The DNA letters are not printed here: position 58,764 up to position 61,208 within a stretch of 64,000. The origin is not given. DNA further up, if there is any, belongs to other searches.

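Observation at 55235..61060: IS-flanked, AT-richer island encoding a complete double-glycine peptide maturation/export system in a Verrucomicrobia-like genome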

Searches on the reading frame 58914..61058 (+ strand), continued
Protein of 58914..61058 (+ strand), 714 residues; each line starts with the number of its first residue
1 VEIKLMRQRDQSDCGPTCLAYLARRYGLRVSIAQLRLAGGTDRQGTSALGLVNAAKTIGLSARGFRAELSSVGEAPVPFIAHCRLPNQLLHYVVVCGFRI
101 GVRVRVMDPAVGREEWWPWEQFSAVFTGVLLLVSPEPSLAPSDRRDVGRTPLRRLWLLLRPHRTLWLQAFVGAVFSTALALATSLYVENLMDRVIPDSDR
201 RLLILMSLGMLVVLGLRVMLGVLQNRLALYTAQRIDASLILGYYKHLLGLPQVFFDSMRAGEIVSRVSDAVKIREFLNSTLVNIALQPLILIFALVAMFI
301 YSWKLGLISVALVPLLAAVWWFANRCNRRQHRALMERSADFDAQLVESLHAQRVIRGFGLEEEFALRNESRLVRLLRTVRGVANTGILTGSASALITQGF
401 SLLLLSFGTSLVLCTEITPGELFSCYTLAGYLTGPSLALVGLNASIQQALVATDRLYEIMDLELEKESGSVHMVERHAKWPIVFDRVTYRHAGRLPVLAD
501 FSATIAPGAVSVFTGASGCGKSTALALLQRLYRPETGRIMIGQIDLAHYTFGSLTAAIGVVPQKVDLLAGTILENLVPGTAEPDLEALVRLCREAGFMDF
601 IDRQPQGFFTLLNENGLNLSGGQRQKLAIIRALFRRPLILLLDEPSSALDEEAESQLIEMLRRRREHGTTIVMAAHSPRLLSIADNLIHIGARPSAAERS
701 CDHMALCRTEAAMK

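Call 14: find_encoding_contigs(protein=P0010, flank=6000, max_places=3)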
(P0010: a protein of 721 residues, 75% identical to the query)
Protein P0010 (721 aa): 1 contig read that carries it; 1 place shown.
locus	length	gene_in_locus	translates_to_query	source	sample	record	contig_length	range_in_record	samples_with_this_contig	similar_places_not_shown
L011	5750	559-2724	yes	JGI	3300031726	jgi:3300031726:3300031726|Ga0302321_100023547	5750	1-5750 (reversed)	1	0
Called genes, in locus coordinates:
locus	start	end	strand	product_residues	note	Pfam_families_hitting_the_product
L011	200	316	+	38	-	-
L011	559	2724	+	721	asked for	PF03412:Peptidase_C39, PF00664:ABC_membrane, PF00005:ABC_tran, PF02463:SMC_N (faint), PF13304:AAA_21 (weak)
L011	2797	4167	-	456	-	PF00359:PTS_EIIA_2, PF21755:DacZ_P, PF02457:DAC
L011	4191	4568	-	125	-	PF00507:Oxidored_q4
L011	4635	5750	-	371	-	?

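Call 16: find_encoding_contigs(protein=P0026, flank=8000, max_places=2)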
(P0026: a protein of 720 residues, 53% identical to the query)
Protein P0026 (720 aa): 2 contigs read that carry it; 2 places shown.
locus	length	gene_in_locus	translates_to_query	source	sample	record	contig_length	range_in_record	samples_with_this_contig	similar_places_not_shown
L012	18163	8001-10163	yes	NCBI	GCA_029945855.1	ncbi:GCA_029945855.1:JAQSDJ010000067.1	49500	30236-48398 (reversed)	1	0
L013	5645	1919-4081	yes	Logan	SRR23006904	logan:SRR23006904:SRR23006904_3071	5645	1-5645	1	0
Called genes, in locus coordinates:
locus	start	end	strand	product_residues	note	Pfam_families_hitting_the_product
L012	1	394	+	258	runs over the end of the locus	PF01975:SurE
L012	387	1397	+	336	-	PF00248:Aldo_ket_red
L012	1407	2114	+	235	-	PF00702:Hydrolase, PF12710:HAD, PF13419:HAD_2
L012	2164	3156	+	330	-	PF00005:ABC_tran, PF13304:AAA_21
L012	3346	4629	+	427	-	PF25973:BSH_CzcB (weak), PF26002:Beta-barrel_AprE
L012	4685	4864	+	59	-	-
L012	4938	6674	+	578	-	-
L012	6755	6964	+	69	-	-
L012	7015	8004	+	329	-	PF13181:TPR_8 (faint), PF13174:TPR_6 (faint), PF13428:TPR_14 (faint), PF13432:TPR_16 (weak), PF14559:TPR_19 (faint), PF23914:TPR_CcmH_CycH (faint), PF13431:TPR_17 (faint), PF07719:TPR_2 (weak), +3 more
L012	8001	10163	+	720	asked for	PF03412:Peptidase_C39, PF00664:ABC_membrane, PF13304:AAA_21 (faint), PF00005:ABC_tran, PF02463:SMC_N (faint), PF09818:ABC_ATPase (faint)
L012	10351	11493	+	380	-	PF00072:Response_reg, PF02518:HATPase_c, PF13589:HATPase_c_3 (weak)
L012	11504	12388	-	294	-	PF04439:Adenyl_transf (faint)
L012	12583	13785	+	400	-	PF00109:ketoacyl-synt, PF00108:Thiolase_N (weak), PF02801:Ketoacyl-synt_C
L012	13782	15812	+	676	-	PF00512:HisKA, PF02518:HATPase_c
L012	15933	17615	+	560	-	-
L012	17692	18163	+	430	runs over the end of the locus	PF02646:RmuC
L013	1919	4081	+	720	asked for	PF03412:Peptidase_C39, PF00664:ABC_membrane, PF13304:AAA_21 (faint), PF00005:ABC_tran, PF02463:SMC_N (faint), PF09818:ABC_ATPase (faint)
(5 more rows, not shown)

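Call 17: find_encoding_contigs(protein=P0013, flank=8000, max_places=2)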
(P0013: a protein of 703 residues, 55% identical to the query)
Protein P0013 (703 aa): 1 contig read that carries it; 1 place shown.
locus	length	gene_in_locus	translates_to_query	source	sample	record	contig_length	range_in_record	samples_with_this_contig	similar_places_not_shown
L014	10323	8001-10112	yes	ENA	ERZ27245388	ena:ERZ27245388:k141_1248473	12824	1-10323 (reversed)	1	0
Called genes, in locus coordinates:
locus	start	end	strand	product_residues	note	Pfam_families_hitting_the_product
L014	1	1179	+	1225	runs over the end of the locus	?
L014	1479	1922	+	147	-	PF00571:CBS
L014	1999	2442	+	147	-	PF00571:CBS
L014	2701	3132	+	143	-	-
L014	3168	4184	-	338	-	PF01699:Na_Ca_ex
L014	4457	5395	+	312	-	PF13349:DUF4097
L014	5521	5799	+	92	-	-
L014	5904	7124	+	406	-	PF25919:BSH_CusB (faint), PF26002:Beta-barrel_AprE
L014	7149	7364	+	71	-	-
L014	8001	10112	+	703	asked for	PF03412:Peptidase_C39, PF00664:ABC_membrane, PF00005:ABC_tran, PF02463:SMC_N (faint), PF13304:AAA_21 (faint)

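Call 23: find_related_loci(query=A1, collection=metagenome_contigs, flank=6000)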
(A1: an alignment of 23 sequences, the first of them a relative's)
Query A1 (709 aa) in metagenome_contigs; peptide patterns used: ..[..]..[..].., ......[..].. (x = any residue, [..] = any of these).
600 stretches matched a pattern (row limit reached: there are more); 591 encode a relative of the query (tblastn E <= 1e-3); the best 80 are kept; 80 distinct loci.
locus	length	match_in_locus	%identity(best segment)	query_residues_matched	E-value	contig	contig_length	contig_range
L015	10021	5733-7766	41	1-683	0e+0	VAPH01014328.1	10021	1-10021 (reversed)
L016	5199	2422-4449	41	1-680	0e+0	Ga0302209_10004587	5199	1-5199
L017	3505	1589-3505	43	1-644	0e+0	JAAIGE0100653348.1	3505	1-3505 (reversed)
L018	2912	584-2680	39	1-700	0e+0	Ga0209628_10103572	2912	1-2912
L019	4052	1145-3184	40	1-685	0e+0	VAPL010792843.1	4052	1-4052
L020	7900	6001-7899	43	1-639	4e-170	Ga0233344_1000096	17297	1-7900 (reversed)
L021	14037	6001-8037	39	1-683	1e-166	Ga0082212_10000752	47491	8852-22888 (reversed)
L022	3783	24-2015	40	34-701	3e-162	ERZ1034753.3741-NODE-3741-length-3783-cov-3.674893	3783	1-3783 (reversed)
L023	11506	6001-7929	41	40-685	5e-151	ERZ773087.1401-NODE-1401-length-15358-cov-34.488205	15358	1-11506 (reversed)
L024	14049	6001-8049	41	1-685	6e-172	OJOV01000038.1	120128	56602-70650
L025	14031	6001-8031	42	1-683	1e-179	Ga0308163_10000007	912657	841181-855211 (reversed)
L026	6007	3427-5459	43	1-683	1e-158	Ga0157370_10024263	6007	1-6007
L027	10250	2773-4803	33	1-669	5e-111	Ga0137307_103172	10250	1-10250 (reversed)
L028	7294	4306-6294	31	1-669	1e-85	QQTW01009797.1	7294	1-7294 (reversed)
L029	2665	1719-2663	42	1-319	1e-79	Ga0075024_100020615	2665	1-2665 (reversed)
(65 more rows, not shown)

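Call 24: find_encoding_contigs(protein=P0049, flank=8000, max_places=1)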
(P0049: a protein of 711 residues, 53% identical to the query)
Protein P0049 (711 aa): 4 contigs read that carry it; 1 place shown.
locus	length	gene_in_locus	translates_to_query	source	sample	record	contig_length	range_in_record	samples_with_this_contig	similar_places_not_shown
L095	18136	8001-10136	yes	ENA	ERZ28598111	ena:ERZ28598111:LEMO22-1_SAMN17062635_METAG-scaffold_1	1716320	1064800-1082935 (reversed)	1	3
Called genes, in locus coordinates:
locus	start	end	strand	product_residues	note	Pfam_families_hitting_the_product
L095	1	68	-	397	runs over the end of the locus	PF00160:Pro_isomerase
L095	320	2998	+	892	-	PF00246:Peptidase_M14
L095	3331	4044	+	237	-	PF00072:Response_reg, PF00196:GerE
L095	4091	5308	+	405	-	PF26002:Beta-barrel_AprE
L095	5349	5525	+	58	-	-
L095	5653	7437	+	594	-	-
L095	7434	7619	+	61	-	-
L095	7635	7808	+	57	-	-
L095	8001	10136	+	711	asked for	PF03412:Peptidase_C39, PF00664:ABC_membrane, PF09818:ABC_ATPase (faint), PF00005:ABC_tran, PF13304:AAA_21 (faint)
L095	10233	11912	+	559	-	-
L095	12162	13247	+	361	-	PF00365:PFK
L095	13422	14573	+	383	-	PF06580:His_kinase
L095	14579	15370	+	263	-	PF00072:Response_reg, PF04397:LytTR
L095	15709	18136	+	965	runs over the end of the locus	PF07715:Plug, PF00593:TonB_dep_Rec_b-barrel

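Call 25: find_encoding_contigs(protein=P0014, flank=8000, max_places=1)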
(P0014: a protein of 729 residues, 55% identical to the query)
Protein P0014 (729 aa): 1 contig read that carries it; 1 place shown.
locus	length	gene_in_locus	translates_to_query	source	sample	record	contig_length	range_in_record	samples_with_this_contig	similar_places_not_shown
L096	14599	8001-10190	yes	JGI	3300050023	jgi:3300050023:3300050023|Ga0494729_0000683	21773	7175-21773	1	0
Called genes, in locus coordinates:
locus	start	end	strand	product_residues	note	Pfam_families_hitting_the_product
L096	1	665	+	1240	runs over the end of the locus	PF07691:PA14 (faint), PF02518:HATPase_c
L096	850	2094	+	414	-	PF01425:Amidase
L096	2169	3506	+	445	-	PF00860:Xan_ur_permease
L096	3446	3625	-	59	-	-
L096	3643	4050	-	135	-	PF00903:Glyoxalase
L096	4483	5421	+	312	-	PF13349:DUF4097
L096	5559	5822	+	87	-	-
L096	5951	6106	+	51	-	-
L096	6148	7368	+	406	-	PF25919:BSH_CusB (weak), PF26002:Beta-barrel_AprE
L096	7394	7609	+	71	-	-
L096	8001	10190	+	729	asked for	PF03412:Peptidase_C39, PF00664:ABC_membrane, PF00005:ABC_tran, PF02463:SMC_N (faint), PF13304:AAA_21 (faint)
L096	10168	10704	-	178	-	-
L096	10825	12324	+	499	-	PF02074:Peptidase_M32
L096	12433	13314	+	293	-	PF01026:TatD_DNase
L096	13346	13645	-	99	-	PF00381:PTS-HPr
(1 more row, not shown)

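Call 26: find_encoding_contigs(protein=P0103, flank=8000, max_places=1)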
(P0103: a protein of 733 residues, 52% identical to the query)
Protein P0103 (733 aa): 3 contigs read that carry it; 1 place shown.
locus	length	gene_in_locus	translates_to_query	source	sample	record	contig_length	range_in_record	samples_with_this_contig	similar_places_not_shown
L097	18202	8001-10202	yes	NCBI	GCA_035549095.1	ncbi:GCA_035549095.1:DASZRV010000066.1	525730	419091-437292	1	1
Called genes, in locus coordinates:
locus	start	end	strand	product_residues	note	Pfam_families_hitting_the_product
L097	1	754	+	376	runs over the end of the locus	PF02405:MlaE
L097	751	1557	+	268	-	PF00005:ABC_tran, PF13304:AAA_21 (faint)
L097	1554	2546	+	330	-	PF02470:MlaD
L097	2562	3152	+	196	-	PF03886:ABC_trans_aux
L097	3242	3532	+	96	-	-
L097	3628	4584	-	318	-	PF01047:MarR, PF12802:MarR_2, PF13480:Acetyltransf_6 (weak), PF00583:Acetyltransf_1, PF13508:Acetyltransf_7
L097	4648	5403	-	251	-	PF03544:TonB_C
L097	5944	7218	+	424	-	PF25973:BSH_CzcB (weak), PF26002:Beta-barrel_AprE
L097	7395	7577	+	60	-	-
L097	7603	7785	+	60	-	PF10439:Bacteriocin_IIc (weak)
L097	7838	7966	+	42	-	-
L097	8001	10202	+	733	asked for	PF03412:Peptidase_C39, PF00664:ABC_membrane, PF09818:ABC_ATPase (faint), PF13481:AAA_25 (faint), PF00005:ABC_tran, PF13304:AAA_21 (faint), PF02463:SMC_N (weak)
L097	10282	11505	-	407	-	PF00155:Aminotran_1_2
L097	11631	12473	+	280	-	PF02569:Pantoate_ligase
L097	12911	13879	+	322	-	PF02558:ApbA, PF08546:ApbA_C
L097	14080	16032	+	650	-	PF03169:OPT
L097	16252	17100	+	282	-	-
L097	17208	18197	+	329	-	-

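Call 47: find_homologous_proteins(query=P0006, max_evalue=1e-40)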
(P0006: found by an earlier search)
Query P0006 (330 aa): 1154 proteins with E <= 1e-40 among 8000 candidates; the best 120 are listed.
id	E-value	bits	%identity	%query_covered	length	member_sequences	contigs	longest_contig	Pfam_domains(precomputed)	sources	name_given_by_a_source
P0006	6.5e-203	691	100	100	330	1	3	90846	PF28544.1,PF02470.26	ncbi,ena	-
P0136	2.2e-181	620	89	100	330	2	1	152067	PF28544.1,PF02470.26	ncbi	-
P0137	1.5e-176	604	86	100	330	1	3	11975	PF28544.1,PF02470.26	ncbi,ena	-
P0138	4.4e-176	603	86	100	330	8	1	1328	PF28544.1,PF02470.26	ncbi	-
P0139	5.0e-176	603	87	100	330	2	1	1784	PF28544.1,PF02470.26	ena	-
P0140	2.8e-175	600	85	100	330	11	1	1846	PF28544.1,PF02470.26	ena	-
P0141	7.5e-175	599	86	100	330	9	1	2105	PF28544.1,PF02470.26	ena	-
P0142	5.0e-174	596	85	100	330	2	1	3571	PF28544.1,PF02470.26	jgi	jgi:phospholipid/cholesterol/gamma-HCH transport system substrate-binding protein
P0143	6.7e-173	592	85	100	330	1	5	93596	PF28544.1,PF02470.26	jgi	jgi:phospholipid/cholesterol/gamma-HCH transport system substrate-binding protein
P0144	5.0e-172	589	86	100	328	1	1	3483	PF28544.1,PF02470.26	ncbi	-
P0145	6.3e-172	589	84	100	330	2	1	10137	PF28544.1,PF02470.26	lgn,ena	-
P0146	5.2e-171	586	84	100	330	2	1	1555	PF28544.1,PF02470.26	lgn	-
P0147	6.8e-170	582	82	100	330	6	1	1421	PF28544.1,PF02470.26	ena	-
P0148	4.5e-169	580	83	100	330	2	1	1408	PF28544.1,PF02470.26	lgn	-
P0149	2.8e-168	577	83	98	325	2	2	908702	PF28544.1,PF02470.26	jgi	jgi:phospholipid/cholesterol/gamma-HCH transport system substrate-binding protein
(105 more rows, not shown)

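Call 48: find_encoding_contigs(protein=P0136, flank=10000, max_places=1)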
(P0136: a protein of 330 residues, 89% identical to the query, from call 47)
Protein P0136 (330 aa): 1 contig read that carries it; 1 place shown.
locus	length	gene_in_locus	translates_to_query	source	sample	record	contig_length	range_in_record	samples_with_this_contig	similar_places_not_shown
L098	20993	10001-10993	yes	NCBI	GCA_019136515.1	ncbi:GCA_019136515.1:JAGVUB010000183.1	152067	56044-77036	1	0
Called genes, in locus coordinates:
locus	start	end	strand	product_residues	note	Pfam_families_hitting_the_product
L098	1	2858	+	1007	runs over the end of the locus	PF14587:Glyco_hydr_30_2 (faint), PF13927:Ig_3 (faint), PF05345:He_PIG, PF18887:MBG_3, PF00544:Pectate_lyase_4, PF13229:Beta_helix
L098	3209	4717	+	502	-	PF03370:CBM_21 (weak), PF03372:Exo_endo_phos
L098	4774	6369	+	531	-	PF13091:PLDc_2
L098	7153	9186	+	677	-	PF02405:MlaE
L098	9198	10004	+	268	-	PF00005:ABC_tran, PF13304:AAA_21 (faint)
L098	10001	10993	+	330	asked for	PF02470:MlaD, PF28544:Helical_needle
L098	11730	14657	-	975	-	PF07715:Plug, PF00593:TonB_dep_Rec_b-barrel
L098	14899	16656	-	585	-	PF26514:DUF8173 (weak), PF06271:RDD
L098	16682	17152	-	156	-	-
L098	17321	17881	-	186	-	PF04542:Sigma70_r2, PF08281:Sigma70_r4_2, PF04545:Sigma70_r4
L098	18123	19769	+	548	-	PF05228:CHASE4, PF13581:HATPase_c_2 (faint), PF07730:HisKA_3, PF02518:HATPase_c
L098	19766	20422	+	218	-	PF00072:Response_reg, PF08281:Sigma70_r4_2, PF00196:GerE, PF04545:Sigma70_r4 (faint), PF13384:HTH_23 (faint)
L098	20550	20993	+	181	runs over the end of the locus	-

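Call 49: find_encoding_contigs(protein=P0149, flank=10000, max_places=1)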
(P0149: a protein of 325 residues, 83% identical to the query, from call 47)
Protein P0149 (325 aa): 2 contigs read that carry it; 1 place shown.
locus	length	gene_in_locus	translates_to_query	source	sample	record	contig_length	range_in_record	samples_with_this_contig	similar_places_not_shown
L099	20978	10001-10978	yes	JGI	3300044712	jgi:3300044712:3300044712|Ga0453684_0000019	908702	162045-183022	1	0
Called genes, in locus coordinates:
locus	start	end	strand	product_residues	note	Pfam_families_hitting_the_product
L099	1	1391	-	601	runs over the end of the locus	PF14827:dCache_3, PF17202:sCache_3_3, PF00015:MCPsignal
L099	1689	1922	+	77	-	PF06429:Flg_bbr_C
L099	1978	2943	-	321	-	PF13593:SBF_like, PF01758:SBF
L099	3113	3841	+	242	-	PF04452:Methyltrans_RNA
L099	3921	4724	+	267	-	PF00149:Metallophos (faint), PF12850:Metallophos_2 (weak)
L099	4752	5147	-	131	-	PF01638:HxlR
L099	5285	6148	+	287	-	PF05368:NmrA, PF13460:NAD_binding_10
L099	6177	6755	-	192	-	PF03602:Cons_hypoth95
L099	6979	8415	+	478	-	-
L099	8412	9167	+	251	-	PF02405:MlaE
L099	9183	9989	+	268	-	PF02463:SMC_N (faint), PF00005:ABC_tran, PF13304:AAA_21 (weak)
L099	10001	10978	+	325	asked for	PF02470:MlaD, PF28544:Helical_needle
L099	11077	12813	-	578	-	PF06271:RDD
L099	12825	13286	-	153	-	-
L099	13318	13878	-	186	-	PF04542:Sigma70_r2, PF08281:Sigma70_r4_2, PF04545:Sigma70_r4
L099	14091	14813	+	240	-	PF13641:Glyco_tranf_2_3, PF00535:Glycos_transf_2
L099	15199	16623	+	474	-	PF13727:CoA_binding_3, PF02397:Bac_transf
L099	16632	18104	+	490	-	-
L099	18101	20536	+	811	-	PF04932:Wzy_C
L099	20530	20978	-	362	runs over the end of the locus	PF13439:Glyco_transf_4, PF00534:Glycos_transf_1, PF13692:Glyco_trans_1_4, PF13524:Glyco_trans_1_2 (weak)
